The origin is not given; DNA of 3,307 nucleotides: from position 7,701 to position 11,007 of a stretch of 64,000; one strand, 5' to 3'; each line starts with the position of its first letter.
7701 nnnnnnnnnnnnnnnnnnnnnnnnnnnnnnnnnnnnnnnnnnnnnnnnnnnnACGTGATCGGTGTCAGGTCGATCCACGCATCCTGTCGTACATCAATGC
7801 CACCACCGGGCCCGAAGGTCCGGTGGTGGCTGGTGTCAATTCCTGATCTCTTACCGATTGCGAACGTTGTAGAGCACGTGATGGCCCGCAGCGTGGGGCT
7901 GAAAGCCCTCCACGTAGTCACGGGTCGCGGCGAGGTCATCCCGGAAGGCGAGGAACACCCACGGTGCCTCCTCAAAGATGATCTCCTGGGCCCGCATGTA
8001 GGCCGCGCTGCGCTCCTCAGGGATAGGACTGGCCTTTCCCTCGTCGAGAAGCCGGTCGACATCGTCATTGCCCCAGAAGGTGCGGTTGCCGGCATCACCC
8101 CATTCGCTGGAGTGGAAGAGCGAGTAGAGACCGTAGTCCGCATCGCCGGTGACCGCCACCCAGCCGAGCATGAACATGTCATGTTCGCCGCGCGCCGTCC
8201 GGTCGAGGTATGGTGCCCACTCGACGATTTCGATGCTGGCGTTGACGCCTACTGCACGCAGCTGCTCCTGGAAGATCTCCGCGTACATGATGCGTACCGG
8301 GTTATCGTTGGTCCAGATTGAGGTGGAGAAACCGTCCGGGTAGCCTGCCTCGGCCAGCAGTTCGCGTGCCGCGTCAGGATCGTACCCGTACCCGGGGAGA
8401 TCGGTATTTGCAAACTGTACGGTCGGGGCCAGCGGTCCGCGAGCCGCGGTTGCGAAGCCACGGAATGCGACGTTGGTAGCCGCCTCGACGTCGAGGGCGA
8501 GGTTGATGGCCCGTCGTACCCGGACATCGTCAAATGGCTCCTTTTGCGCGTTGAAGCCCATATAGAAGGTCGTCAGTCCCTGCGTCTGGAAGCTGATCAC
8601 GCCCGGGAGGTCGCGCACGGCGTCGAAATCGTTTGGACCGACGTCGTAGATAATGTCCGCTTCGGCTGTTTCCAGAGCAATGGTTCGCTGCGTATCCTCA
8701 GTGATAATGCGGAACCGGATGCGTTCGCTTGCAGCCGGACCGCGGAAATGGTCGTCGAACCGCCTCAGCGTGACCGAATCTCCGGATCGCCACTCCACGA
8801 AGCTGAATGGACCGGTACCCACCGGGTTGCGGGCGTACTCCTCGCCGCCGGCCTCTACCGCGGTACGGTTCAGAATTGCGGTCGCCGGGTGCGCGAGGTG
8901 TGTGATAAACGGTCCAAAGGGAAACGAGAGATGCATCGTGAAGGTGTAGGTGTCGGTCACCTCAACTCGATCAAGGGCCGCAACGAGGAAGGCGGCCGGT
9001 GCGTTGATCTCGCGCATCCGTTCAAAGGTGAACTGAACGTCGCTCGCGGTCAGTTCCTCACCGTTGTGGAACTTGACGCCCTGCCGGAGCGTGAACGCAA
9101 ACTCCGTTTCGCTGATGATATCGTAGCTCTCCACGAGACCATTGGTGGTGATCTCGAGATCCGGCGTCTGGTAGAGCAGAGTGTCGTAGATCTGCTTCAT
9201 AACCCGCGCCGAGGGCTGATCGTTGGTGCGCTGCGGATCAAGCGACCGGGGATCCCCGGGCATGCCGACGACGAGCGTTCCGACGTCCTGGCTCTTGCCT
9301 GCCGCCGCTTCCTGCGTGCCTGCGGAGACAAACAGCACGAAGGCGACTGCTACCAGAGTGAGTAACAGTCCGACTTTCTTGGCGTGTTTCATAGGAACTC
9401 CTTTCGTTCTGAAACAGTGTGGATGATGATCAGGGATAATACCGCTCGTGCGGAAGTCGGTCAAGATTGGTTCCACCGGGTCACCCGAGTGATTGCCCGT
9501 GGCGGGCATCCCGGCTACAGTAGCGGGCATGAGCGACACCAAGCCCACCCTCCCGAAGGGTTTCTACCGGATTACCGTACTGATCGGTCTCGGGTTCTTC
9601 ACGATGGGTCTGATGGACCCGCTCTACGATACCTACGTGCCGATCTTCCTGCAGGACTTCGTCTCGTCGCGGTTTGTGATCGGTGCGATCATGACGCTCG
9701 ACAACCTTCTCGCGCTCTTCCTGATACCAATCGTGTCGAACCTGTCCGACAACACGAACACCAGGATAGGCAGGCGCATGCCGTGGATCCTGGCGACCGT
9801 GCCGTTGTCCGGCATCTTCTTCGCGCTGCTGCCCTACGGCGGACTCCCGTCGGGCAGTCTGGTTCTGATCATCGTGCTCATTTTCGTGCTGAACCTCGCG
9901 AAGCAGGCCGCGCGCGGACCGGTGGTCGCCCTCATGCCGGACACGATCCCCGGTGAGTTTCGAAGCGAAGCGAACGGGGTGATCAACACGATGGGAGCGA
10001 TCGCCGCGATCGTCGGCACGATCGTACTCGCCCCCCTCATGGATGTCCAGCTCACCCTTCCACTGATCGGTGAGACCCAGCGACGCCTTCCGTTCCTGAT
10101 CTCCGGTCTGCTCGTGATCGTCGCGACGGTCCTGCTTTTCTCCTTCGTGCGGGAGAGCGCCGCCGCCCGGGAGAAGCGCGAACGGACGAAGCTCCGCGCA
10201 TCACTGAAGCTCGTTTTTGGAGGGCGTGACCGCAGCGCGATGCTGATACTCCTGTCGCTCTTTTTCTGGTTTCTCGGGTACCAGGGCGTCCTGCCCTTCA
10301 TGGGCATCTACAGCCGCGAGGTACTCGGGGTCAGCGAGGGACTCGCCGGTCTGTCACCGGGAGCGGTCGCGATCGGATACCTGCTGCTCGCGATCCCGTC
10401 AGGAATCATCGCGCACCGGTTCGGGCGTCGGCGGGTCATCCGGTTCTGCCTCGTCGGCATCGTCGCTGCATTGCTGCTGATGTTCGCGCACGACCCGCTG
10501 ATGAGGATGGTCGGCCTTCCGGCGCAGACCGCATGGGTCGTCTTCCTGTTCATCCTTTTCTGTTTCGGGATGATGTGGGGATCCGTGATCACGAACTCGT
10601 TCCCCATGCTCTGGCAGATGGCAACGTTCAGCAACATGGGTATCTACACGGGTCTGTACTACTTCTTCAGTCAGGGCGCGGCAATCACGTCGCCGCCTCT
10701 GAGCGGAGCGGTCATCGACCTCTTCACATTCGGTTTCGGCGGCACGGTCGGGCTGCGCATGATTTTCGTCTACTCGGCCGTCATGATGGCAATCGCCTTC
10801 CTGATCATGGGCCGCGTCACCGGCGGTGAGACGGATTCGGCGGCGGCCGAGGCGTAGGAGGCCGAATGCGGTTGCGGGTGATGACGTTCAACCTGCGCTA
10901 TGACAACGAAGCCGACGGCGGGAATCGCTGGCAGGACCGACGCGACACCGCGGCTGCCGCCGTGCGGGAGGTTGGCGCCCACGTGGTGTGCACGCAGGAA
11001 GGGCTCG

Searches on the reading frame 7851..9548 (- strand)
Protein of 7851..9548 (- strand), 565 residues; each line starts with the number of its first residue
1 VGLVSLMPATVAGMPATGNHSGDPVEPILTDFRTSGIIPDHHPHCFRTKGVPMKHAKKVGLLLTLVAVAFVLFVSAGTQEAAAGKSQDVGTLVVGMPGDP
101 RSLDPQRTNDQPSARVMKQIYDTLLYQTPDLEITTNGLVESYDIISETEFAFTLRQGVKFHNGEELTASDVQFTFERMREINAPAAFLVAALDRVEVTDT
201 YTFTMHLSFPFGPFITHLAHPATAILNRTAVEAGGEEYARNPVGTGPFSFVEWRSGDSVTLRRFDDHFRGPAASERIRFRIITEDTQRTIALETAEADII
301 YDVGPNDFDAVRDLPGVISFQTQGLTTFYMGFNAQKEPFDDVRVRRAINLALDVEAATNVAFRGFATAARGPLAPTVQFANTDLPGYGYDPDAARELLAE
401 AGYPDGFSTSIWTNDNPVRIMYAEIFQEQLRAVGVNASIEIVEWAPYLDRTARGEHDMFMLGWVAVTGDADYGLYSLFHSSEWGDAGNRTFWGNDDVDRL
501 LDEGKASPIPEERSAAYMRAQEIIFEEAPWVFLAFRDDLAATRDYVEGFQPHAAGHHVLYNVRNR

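Call 60: search_protein_families(library=pfam, proteins=[window:7851-9548:-], max_evalue=0.00001)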
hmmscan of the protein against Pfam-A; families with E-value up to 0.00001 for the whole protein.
window:7851-9548:- (565 aa): 1 family
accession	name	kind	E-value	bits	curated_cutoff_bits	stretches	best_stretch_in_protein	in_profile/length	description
PF00496.27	SBP_bac_5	-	2.8e-93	313.4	32.4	1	137-484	5-367/368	Bacterial extracellular solute-binding proteins, family 5 Middle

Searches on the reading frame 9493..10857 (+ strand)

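Call 60: search_protein_families(library=pfam, proteins=[window:9493-10857:+], max_evalue=0.00001)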
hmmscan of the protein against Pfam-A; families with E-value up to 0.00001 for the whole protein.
window:9493-10857:+ (454 aa): 2 families
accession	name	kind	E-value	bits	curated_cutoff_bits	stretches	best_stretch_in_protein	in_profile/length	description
PF07690.21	MFS_1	-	2.7e-31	109.2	33.4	2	32-292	2-247/347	Major Facilitator Superfamily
PF13347.12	MFS_2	-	5.6e-17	61.8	27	1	31-413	2-386/427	MFS/sugar transport protein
